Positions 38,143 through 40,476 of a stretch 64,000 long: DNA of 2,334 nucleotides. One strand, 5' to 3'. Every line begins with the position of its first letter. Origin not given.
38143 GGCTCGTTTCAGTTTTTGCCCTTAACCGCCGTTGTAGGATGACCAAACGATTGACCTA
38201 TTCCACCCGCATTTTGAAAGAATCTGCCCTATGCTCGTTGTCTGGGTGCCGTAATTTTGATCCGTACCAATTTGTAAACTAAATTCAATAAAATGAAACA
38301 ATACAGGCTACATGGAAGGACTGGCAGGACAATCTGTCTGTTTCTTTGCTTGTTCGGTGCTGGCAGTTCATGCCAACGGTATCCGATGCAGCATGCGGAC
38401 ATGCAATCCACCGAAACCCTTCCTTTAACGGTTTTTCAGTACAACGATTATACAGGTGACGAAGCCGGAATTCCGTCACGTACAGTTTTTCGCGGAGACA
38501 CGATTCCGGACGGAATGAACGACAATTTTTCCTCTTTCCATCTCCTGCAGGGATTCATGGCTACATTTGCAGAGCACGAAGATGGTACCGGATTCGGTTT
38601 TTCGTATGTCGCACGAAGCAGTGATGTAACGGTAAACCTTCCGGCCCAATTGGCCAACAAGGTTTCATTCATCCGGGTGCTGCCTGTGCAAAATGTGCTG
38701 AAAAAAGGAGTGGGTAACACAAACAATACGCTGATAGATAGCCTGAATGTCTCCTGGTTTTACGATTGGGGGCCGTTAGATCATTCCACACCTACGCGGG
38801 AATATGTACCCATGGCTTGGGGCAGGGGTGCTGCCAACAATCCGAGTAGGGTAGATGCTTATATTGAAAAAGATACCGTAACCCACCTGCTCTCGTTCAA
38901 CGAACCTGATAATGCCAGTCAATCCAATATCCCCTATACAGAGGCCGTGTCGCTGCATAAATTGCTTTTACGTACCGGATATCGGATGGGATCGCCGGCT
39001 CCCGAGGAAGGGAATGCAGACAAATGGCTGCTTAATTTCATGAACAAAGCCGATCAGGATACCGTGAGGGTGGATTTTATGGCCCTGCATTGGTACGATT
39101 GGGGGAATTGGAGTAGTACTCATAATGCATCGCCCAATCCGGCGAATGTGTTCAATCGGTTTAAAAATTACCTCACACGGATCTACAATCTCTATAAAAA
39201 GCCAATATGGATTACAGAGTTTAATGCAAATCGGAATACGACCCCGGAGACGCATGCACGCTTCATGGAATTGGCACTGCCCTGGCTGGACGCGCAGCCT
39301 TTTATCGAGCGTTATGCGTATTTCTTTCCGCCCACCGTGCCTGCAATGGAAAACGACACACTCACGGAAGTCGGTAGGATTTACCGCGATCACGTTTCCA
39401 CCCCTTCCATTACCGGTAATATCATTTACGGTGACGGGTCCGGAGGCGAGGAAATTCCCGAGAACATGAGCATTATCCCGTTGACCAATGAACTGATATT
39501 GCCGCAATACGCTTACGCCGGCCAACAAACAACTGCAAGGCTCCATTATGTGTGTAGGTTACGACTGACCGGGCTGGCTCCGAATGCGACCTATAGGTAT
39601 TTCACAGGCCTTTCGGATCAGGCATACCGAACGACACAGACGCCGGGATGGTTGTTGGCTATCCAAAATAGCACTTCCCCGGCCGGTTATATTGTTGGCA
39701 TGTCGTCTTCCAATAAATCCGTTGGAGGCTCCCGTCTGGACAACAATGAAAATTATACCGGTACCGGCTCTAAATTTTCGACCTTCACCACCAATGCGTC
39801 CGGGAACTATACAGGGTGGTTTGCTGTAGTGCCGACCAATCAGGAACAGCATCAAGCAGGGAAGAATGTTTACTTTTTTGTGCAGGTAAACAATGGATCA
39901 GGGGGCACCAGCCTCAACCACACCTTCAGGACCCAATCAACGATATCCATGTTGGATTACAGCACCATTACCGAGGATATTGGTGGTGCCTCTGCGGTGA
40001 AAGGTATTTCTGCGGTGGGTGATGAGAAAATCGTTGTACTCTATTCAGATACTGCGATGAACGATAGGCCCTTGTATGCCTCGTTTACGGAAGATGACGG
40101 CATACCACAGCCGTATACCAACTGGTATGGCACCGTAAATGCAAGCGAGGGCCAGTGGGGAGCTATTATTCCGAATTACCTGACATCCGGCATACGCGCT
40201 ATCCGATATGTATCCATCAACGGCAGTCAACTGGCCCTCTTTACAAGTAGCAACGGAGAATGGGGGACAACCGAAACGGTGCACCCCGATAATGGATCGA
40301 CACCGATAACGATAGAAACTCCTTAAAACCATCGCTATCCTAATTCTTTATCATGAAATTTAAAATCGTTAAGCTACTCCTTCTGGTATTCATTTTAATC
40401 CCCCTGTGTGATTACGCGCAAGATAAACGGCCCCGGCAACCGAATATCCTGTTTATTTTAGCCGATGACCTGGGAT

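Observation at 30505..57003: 26-kb sulfatase-rich polysaccharide utilization locus (sulfated-glycan PUL)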

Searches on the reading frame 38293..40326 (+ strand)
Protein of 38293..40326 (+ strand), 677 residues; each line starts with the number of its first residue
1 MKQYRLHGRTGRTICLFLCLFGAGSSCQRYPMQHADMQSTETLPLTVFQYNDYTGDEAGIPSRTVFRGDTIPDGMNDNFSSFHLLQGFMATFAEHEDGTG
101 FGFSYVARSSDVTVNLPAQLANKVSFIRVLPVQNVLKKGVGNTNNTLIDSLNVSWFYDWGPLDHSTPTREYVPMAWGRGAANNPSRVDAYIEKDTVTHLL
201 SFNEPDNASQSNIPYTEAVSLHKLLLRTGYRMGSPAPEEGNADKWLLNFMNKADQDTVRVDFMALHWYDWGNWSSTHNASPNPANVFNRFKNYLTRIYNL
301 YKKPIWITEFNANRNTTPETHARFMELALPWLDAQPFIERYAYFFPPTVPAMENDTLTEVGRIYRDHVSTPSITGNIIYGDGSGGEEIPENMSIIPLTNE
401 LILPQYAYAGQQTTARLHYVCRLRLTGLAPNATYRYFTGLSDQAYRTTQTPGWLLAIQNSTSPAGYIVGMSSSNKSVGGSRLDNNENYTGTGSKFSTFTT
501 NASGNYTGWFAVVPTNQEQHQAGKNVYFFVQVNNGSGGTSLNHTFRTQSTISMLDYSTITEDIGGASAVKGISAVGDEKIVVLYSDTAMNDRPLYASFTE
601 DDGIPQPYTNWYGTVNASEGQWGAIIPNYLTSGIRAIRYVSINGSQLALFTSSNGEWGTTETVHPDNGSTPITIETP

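Call 3: search_protein_families(library=pfam, proteins=[window:38293-40326:+])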
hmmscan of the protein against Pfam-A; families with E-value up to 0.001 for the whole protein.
window:38293-40326:+ (677 aa): 2 families
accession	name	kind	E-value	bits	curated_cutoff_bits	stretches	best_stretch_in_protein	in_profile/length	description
PF11790.14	Glyco_hydro_cc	-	2.1e-44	152.3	21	1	145-364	11-237/237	Glycosyl hydrolase catalytic core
PF01229.23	Glyco_hydro_39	-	2.2e-05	23.9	26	1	230-318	191-279/472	Glycosyl hydrolases family 39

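Call 10: search_solved_structures(query=window:38293-40326:+, max_evalue=0.01)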
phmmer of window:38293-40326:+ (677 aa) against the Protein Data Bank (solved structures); distinct sequences matched with E-value up to 0.01: 10.
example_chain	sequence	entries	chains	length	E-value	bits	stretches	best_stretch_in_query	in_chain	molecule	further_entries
6uaq_A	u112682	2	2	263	5e-25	91.5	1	148-348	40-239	Glyco_hydro_cc domain-containing protein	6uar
6ufl_A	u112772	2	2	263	1.1e-24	90.3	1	148-348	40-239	Glyco_hydro_cc domain-containing protein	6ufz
6uas_A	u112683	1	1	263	2.2e-24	89.3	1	148-348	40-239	Glycoside Hydrolase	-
6uat_A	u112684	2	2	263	3.4e-24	88.7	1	148-348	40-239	Glyco_hydro_cc domain-containing protein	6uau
6ub0_A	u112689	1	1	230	2e-22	82.9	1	148-365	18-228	Glyco_hydro_cc domain-containing protein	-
6uay_A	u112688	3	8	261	2.3e-22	82.6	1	138-365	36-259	GLYCOSIDE HYDROLASE | Glyco_hydro_cc domain-containing protein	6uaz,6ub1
6uax_A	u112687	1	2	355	4.3e-10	42.1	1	150-345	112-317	Hypothetical serine rich protein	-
6ubd_A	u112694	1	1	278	9.6e-07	31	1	151-320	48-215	Glyco_hydro_cc domain-containing protein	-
6uav_A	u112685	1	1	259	8.1e-05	24.7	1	150-275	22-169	Glyco_hydro_cc domain-containing protein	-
6uaw_A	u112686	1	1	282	9.1e-05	24.5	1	150-275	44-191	Glyco_hydro_cc domain-containing protein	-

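Call 21: find_encoding_contigs(protein=window:38293-40326:+, flank=10000, max_places=6)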
Protein window:38293-40326:+ (677 aa): no gene with exactly this product is on record in the collection.

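Call 22: find_homologous_proteins(query=window:38293-40326:+, max_evalue=1e-10)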
Query window:38293-40326:+ (677 aa): 1167 proteins with E <= 1e-10 among 7848 candidates; the best 120 are listed.
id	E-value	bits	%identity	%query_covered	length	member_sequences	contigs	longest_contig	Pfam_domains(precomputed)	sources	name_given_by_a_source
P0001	0.0e+0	1560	99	100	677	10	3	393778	PF11790.15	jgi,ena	-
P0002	0.0e+0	1312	83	100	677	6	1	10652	PF11790.15,PF01229.23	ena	-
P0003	0.0e+0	1282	81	100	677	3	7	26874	PF11790.15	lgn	-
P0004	3.1e-130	454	60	49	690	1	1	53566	PF11790.15,PF22704.3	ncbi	-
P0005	2.0e-126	442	60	48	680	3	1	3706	PF16990.12,PF11790.15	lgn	-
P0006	3.5e-123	431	59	49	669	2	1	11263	PF11790.15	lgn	-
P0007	8.1e-123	430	60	47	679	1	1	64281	PF16990.12,PF11790.15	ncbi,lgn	-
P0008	1.9e-122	428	59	49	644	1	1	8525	PF11790.15,PF18962.8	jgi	jgi:Glycosyl hydrolase catalytic core/Secretion system C-terminal sorting domain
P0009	2.6e-122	428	56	49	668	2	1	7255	PF16990.12,PF11790.15,PF01229.23,PF22704.3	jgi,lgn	jgi:hypothetical protein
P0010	9.4e-121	423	54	52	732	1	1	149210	PF11790.15,PF18962.8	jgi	jgi:hypothetical protein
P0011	2.3e-120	421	54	54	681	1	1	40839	PF16990.12,PF11790.15,PF22704.3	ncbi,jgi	jgi:hypothetical protein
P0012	3.0e-120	421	58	49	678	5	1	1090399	PF16990.12,PF11790.15,PF03422.22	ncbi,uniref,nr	ncbi:glycosyl hydrolase [Pedobacter puniceum]|uniref:Carbohydrate-binding protein n=1 Tax=Pedobacter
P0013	5.9e-120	420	57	49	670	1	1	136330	PF11790.15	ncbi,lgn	ncbi:MAG: glycosyl hydrolase [Bacteroidota bacterium]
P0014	1.5e-119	419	57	50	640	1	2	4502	PF11790.15,PF01229.23,PF18962.8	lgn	-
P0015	1.7e-119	419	58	48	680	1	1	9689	PF16990.12,PF11790.15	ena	-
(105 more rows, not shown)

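Call 23: find_encoding_contigs(protein=P0001, flank=10000, max_places=4)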
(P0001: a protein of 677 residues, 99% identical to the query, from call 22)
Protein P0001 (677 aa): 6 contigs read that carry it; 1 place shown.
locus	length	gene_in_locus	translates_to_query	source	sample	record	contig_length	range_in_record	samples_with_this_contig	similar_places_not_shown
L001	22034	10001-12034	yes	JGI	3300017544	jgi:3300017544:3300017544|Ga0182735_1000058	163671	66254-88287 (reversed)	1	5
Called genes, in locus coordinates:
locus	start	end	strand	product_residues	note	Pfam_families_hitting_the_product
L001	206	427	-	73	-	PF11387:DUF2795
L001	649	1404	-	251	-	PF02463:SMC_N (weak), PF00005:ABC_tran, PF13304:AAA_21 (faint)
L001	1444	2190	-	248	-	PF01553:Acyltransferase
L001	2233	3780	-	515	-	PF00884:Sulfatase, PF01663:Phosphodiest (faint)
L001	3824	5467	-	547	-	PF13229:Beta_helix (weak)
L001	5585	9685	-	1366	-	PF07494:Reg_prop (faint), PF08450:SGL (faint), PF07495:Y_Y_Y, PF00512:HisKA, PF02518:HATPase_c, PF00072:Response_reg, PF12833:HTH_18, PF00165:HTH_AraC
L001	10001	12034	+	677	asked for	PF11790:Glyco_hydro_cc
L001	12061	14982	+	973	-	PF00884:Sulfatase, PF01663:Phosphodiest, PF16347:SGSH_C, PF00884:Sulfatase, PF16347:SGSH_C (weak)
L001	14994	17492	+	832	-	PF02837:Glyco_hydro_2_N (weak), PF22820:TcaA_3rd_4th (faint), PF00703:Glyco_hydro_2, PF02836:Glyco_hydro_2_C, PF16355:DUF4982, PF18565:Glyco_hydro2_C5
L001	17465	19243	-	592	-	PF02837:Glyco_hydro_2_N, PF22666:Glyco_hydro_2_N2 (weak), PF02836:Glyco_hydro_2_C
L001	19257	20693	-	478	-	PF00884:Sulfatase, PF01663:Phosphodiest (faint), PF16347:SGSH_C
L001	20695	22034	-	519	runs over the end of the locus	PF14322:SusD-like_3, PF07980:SusD_RagB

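Call 24: find_encoding_contigs(protein=P0003, flank=10000, max_places=4)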
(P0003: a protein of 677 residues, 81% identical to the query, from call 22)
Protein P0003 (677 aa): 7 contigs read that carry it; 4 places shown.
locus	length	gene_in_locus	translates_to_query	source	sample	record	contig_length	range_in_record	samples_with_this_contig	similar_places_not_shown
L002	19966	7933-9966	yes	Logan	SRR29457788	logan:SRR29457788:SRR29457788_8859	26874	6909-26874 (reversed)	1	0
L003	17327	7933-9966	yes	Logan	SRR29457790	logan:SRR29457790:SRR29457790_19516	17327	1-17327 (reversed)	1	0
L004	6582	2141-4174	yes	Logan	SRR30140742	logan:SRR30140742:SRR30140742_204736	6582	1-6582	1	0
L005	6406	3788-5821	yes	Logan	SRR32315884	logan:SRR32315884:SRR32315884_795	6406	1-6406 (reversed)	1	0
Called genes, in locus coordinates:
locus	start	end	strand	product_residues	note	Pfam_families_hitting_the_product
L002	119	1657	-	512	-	PF00884:Sulfatase, PF01663:Phosphodiest (faint)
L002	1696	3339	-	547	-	PF13229:Beta_helix (weak)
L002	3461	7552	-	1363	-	PF07494:Reg_prop (faint), PF08450:SGL (faint), PF07495:Y_Y_Y, PF00512:HisKA, PF02518:HATPase_c, PF00072:Response_reg, PF12833:HTH_18, PF00165:HTH_AraC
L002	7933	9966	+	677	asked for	PF11790:Glyco_hydro_cc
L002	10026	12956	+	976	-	PF00884:Sulfatase, PF01663:Phosphodiest, PF16347:SGSH_C, PF00884:Sulfatase, PF16347:SGSH_C (weak)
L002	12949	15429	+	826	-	PF00703:Glyco_hydro_2, PF02836:Glyco_hydro_2_C, PF16355:DUF4982, PF18565:Glyco_hydro2_C5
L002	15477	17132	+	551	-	PF12831:FAD_oxidored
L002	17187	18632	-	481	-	PF01408:GFO_IDH_MocA, PF22725:GFO_IDH_MocA_C3 (faint), PF19051:GFO_IDH_MocA_C2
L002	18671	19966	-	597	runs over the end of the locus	PF02837:Glyco_hydro_2_N, PF22666:Glyco_hydro_2_N2, PF00703:Glyco_hydro_2 (weak), PF02836:Glyco_hydro_2_C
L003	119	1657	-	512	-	PF00884:Sulfatase, PF01663:Phosphodiest (faint)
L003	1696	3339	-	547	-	PF13229:Beta_helix (weak)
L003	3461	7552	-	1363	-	PF07494:Reg_prop (faint), PF08450:SGL (faint), PF07495:Y_Y_Y, PF00512:HisKA, PF02518:HATPase_c, PF00072:Response_reg, PF12833:HTH_18, PF00165:HTH_AraC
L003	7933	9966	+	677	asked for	PF11790:Glyco_hydro_cc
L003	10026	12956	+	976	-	PF00884:Sulfatase, PF01663:Phosphodiest, PF16347:SGSH_C, PF00884:Sulfatase, PF16347:SGSH_C (weak)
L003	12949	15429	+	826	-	PF00703:Glyco_hydro_2, PF02836:Glyco_hydro_2_C, PF16355:DUF4982, PF18565:Glyco_hydro2_C5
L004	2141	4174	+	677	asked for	PF11790:Glyco_hydro_cc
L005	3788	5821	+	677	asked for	PF11790:Glyco_hydro_cc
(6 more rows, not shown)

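Call 37: search_protein_families(library=ncbifam, proteins=[window:38293-40326:+], max_evalue=0.00001)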
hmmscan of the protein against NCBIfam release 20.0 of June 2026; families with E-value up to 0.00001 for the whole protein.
window:38293-40326:+ (677 aa): 0 families

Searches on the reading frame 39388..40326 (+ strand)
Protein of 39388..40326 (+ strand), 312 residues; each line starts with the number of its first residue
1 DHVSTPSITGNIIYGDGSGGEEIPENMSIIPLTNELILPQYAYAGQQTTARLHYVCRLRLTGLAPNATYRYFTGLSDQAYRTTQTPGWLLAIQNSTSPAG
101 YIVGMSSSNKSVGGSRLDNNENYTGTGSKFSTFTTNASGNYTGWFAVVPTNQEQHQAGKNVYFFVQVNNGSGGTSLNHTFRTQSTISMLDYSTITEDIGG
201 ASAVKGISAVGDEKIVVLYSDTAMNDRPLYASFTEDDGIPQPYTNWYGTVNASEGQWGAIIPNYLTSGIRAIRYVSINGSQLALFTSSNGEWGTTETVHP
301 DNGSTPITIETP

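Call 54: search_protein_families(library=pfam, proteins=[window:39388-40326:+], max_evalue=0.1)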
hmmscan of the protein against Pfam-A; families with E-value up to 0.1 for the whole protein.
window:39388-40326:+ (312 aa): 1 family
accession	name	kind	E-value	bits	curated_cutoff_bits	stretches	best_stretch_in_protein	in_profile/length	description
PF16874.11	Glyco_hydro_36C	-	0.066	14.1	27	0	53-106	27-46/77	Glycosyl hydrolase family 36 C-terminal domain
